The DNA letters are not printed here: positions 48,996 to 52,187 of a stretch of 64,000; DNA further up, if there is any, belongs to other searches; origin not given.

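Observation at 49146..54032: Ser/Thr kinase with a periplasmic PEGA tail co-transcribed with a TonB-dependent receptor bearing three N-terminal PEGA modules: candidate kinase-coupled TonB transducer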

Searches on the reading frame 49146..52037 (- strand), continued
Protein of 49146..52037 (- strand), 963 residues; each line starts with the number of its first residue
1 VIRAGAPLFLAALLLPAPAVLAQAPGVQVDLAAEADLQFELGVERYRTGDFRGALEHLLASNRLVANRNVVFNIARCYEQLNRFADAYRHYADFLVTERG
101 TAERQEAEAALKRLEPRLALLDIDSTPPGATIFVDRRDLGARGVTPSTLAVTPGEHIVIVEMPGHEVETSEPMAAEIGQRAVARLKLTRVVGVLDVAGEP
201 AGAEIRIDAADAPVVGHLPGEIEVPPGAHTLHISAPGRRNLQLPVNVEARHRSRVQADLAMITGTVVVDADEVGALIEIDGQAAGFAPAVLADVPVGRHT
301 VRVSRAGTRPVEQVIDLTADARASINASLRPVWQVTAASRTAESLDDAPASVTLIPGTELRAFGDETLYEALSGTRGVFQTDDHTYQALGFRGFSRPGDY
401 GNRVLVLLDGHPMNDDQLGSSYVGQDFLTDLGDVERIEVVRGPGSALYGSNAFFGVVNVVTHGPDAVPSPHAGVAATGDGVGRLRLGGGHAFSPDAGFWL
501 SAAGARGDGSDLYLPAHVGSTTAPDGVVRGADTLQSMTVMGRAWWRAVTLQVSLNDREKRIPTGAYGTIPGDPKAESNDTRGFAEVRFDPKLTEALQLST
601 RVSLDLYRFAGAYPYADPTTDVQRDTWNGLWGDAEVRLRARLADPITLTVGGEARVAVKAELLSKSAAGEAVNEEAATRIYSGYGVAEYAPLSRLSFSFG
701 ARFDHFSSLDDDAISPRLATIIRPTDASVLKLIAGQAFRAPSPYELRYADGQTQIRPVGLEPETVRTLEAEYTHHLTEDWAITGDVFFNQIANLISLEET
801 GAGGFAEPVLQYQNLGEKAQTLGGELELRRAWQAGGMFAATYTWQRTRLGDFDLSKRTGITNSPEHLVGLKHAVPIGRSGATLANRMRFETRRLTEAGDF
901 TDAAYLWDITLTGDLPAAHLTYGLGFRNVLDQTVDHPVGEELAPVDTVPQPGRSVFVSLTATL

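Call 14: find_encoding_contigs(protein=P0100, flank=10000, max_places=2)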
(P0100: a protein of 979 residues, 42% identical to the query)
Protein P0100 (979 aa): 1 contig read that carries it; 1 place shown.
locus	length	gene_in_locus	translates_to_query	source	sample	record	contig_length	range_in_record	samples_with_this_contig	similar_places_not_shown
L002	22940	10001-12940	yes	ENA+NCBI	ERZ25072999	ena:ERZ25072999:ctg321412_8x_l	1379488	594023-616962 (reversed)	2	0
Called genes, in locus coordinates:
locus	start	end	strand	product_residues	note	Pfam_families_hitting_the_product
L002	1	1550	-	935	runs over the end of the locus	PF08471:Ribonuc_red_2_N, PF02867:Ribonuc_red_lgC, PF12637:TSCPD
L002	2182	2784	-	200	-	-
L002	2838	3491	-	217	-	-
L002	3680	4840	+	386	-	PF13428:TPR_14 (faint), PF21033:RMD1-3 (faint), PF00515:TPR_1 (faint), PF13424:TPR_12 (faint), PF13431:TPR_17 (faint), PF07719:TPR_2 (faint), PF13414:TPR_11 (weak), PF14559:TPR_19 (weak), +5 more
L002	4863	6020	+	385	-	PF00498:FHA, PF16697:Yop-YscD_cpl, PF00498:FHA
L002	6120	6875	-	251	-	PF00557:Peptidase_M24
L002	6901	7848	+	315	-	-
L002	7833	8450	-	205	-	-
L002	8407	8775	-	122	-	-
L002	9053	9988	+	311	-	-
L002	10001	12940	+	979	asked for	PF08308:PEGA, PF13620:CarboxypepD_reg (faint), PF08308:PEGA, PF07715:Plug, PF00593:TonB_dep_Rec_b-barrel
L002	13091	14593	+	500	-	PF13541:ChlI, PF00158:Sigma54_activat (weak), PF01078:Mg_chelatase, PF07728:AAA_5, PF00493:MCM (weak), PF13335:Mg_chelatase_C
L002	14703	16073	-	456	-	PF07586:HXXSHH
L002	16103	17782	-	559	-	PF07626:PSD3, PF07637:PSD5, PF07631:PSD4, PF07627:PSCyt3, PF07624:PSD2 (weak)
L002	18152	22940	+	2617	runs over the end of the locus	PF00082:Peptidase_S8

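Call 16: find_related_loci(query=A1, collection=genome_contigs, flank=10000)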
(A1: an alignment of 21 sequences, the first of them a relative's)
Query A1 (963 aa) in genome_contigs; peptide patterns used: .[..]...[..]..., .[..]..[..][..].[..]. (x = any residue, [..] = any of these).
599 stretches matched a pattern (row limit reached: there are more); 575 encode a relative of the query (tblastn E <= 1e-3); the best 80 are kept; 80 distinct loci.
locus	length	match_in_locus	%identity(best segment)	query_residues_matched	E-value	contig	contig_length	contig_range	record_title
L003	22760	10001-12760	52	21-959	0e+0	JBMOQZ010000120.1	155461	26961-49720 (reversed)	MAG: Myxococcota bacterium isolate Betzabe_MAG167 MAG167_120, whole genome shotgun sequence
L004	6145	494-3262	49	29-963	0e+0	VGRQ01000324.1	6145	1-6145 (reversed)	MAG: Deltaproteobacteria bacterium isolate M_DeepCast_65m_m2_104 M_DeepCast_65m_m2_104_Ga0194120_10023086, whole genome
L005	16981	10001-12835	45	29-960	0e+0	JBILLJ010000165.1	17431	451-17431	MAG: Sandaracinaceae bacterium isolate ME2017-07-27_3300044645_group7_bin65 Rohwer_bin1493_scaffold_2542_c1, whole genom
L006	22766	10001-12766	48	29-963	0e+0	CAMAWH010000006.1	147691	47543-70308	MAG: Klebsiella pneumoniae isolate MaH-04nov19-8 genome assembly, contig: MaH-04nov19-C99, whole genome shotgun sequence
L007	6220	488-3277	49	21-963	0e+0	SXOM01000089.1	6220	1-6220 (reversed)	MAG: Proteobacteria bacterium isolate F1-120-MAGs225 F1-120__c83265, whole genome shotgun sequence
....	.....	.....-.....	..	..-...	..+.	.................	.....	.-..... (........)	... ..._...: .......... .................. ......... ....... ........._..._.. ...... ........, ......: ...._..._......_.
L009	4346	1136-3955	46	13-963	0e+0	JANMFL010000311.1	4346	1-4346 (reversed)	MAG: Acidimicrobiaceae bacterium isolate OTE_70b_metabat_206 OTE_70b_k141_4567544, whole genome shotgun sequence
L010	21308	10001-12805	48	19-963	0e+0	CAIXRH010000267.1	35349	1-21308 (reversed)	MAG: uncultured proteobacterium isolate LJ-7-9m_bin-1278 genome assembly, contig: bin-1278:267/362, whole genome shotgun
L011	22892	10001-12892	42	9-963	0e+0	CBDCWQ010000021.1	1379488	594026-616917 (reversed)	MAG: Myxococcota bacterium isolate 159d441a-5128-48e9-9a90-04660ad44008 genome assembly, contig: contig_21, whole genome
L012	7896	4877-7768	46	26-962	0e+0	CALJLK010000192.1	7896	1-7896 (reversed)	MAG TPA_asm: uncultured Sandaracinus sp. isolate SRR1506987_bin.180_CONCOCT_v1.1_MAG genome assembly, contig: ERZ761602.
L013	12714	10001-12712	47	14-928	0e+0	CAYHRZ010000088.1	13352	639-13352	MAG TPA_asm: uncultured Klebsiella sp. isolate ERP119705_co14_221 genome assembly, contig: NODE_5670_length_13352_cov_4.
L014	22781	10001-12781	46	29-963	0e+0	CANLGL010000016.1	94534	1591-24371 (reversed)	MAG: Deltaproteobacteria bacterium isolate TH-Jun18-28 genome assembly, contig: TH-Jun18-C292, whole genome shotgun sequ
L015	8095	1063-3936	43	9-963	0e+0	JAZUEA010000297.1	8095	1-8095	MAG: Myxococcota bacterium isolate T1900045303_TH20190073.MAGScoT_cleanbin_000050 SGB_6156_k141_375636, whole genome sho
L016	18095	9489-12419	43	2-960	0e+0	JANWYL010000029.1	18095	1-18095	MAG: Sandaracinaceae bacterium isolate SKYG7 NODE_29_length_18095_cov_3.129371, whole genome shotgun sequence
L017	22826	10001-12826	48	13-963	0e+0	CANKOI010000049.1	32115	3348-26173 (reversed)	MAG: Deltaproteobacteria bacterium isolate TH-Jun18-130 genome assembly, contig: TH-Jun18-C2635, whole genome shotgun se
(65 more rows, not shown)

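Call 48: search_protein_families(library=ncbifam, proteins=[window:49146-52037:-], max_evalue=0.001)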
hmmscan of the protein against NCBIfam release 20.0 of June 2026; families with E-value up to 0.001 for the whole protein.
window:49146-52037:- (963 aa): 23 families
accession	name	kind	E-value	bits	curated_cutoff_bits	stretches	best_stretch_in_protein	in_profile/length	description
NF053590.1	TonB_dep_TOL0244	equivalog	4.3e-27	95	645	1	334-465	14-143/604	TOL_0244 family TonB-dependent receptor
TIGR01785.1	TonB-hemin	subfamily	5.5e-27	94.5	316.85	2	337-464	7-131/677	TonB-dependent heme/hemoglobin receptor family protein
TIGR01786.1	TonB-hemlactrns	subfamily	2e-22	79.4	323.75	2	576-960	323-716/719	TonB-dependent hemoglobin/transferrin/lactoferrin family receptor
NF010010.0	PRK13483.1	equivalog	9.4e-20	70.1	927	1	335-462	37-163/660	ligand-gated channel protein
TIGR01779.1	TonB-B12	equivalog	1.1e-18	67.1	599.7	1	333-845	30-504/614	TonB-dependent vitamin B12 receptor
NF010011.0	PRK13484.1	equivalog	2.7e-17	62.3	1197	1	335-462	34-159/682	IreA family TonB-dependent siderophore receptor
TIGR01783.1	TonB-siderophor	subfamily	3.4e-17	62.3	223.5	1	347-466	1-112/649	TonB-dependent siderophore receptor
NF010012.0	PRK13486.1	equivalog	1.7e-15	56.5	924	1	335-462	29-158/696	TonB-dependent receptor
NF007478.2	PRK10064.1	equivalog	5e-15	54.8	745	1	335-462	34-158/663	catecholate siderophore receptor CirA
NF050067.1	TonBEntbctnRecCfrA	equivalog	1.5e-14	53.2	1200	1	334-462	29-158/698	TonB-dependent ferric enterobactin receptor CfrA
NF010038.0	PRK13513.1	equivalog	1.2e-13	50.5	942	1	333-462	37-165/659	ligand-gated channel protein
NF041535.1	TonB_rec_PqqU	equivalog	3e-11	42.4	1200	1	339-463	7-131/676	TonB-dependent receptor PqqU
NF007465.0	PRK10044.1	equivalog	3.9e-10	38.6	803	1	304-465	31-190/726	ferrichrome porin FhuA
NF010048.1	PRK13524.1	subfamily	5.3e-10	38.4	493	1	434-464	148-178/744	FepA family TonB-dependent siderophore receptor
NF007926.1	PRK10641.1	equivalog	7.3e-10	38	836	1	400-473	94-165/617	TonB-dependent vitamin B12 receptor BtuB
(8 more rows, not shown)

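Call 78: find_encoding_contigs(protein=P0001, flank=8000, max_places=2)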
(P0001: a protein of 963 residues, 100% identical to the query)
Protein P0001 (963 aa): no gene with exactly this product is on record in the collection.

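Call 79: find_encoding_contigs(protein=P0002, flank=8000, max_places=1)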
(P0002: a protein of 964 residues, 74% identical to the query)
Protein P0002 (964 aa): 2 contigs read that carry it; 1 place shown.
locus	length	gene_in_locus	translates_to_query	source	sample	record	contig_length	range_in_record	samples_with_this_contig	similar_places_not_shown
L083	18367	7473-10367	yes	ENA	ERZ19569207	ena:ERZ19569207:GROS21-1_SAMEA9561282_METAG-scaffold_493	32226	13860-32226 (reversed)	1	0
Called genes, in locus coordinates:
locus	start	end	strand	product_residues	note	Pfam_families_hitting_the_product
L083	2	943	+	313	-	?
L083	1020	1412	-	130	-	PF01258:zf-dskA_traR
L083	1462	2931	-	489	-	PF00069:Pkinase, PF01636:APH (faint), PF07714:PK_Tyr_Ser-Thr, PF00027:cNMP_binding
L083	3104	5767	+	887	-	-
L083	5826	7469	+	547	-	PF00069:Pkinase, PF01636:APH (faint), PF07714:PK_Tyr_Ser-Thr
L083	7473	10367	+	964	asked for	PF13620:CarboxypepD_reg (faint), PF08308:PEGA, PF07715:Plug, PF00593:TonB_dep_Rec_b-barrel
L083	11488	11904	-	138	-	PF07879:PHB_acc_N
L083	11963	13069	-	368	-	PF07167:PhaC_N, PF00561:Abhydrolase_1, PF12697:Abhydrolase_6, PF12146:Hydrolase_4 (faint), PF01738:DLH (faint), PF11339:DUF3141 (weak)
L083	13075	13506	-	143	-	-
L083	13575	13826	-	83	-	-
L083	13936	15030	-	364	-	PF08308:PEGA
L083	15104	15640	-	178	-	-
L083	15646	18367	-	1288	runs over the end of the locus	PF05567:T4P_PilY1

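Call 80: find_encoding_contigs(protein=P0003, flank=8000, max_places=1)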
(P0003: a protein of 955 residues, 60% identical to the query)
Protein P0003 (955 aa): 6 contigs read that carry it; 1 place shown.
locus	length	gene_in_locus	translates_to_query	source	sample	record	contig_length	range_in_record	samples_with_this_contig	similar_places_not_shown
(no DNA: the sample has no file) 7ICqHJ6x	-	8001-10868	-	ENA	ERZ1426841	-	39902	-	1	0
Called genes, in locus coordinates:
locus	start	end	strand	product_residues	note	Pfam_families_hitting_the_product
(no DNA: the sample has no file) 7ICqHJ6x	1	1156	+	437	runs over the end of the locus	-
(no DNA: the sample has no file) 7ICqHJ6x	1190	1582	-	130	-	PF01258:zf-dskA_traR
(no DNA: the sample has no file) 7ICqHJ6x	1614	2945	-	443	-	PF00069:Pkinase, PF01636:APH (faint), PF07714:PK_Tyr_Ser-Thr, PF00027:cNMP_binding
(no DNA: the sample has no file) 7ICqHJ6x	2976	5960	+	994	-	-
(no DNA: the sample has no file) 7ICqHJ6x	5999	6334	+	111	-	PF07238:PilZ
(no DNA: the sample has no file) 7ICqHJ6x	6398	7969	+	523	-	PF00069:Pkinase, PF07714:PK_Tyr_Ser-Thr, PF01636:APH (faint)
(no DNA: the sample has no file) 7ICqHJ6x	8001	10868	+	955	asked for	PF07719:TPR_2 (faint), PF08308:PEGA, PF13620:CarboxypepD_reg (faint), PF08308:PEGA, PF07715:Plug, PF00593:TonB_dep_Rec_b-barrel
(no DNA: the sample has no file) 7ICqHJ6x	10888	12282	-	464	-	PF12118:SprA-related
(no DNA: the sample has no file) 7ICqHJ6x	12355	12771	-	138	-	PF07879:PHB_acc_N, PF05233:PHB_acc (faint)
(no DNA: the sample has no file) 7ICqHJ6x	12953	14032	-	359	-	PF07167:PhaC_N, PF00561:Abhydrolase_1, PF12146:Hydrolase_4 (faint), PF12697:Abhydrolase_6, PF01738:DLH (faint)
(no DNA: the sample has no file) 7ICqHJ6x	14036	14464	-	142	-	-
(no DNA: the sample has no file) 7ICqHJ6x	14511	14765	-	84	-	-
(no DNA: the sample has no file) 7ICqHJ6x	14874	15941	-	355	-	PF08308:PEGA (weak)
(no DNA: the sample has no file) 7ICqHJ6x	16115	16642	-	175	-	-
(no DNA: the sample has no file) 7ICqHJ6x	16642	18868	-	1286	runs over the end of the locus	PF05567:T4P_PilY1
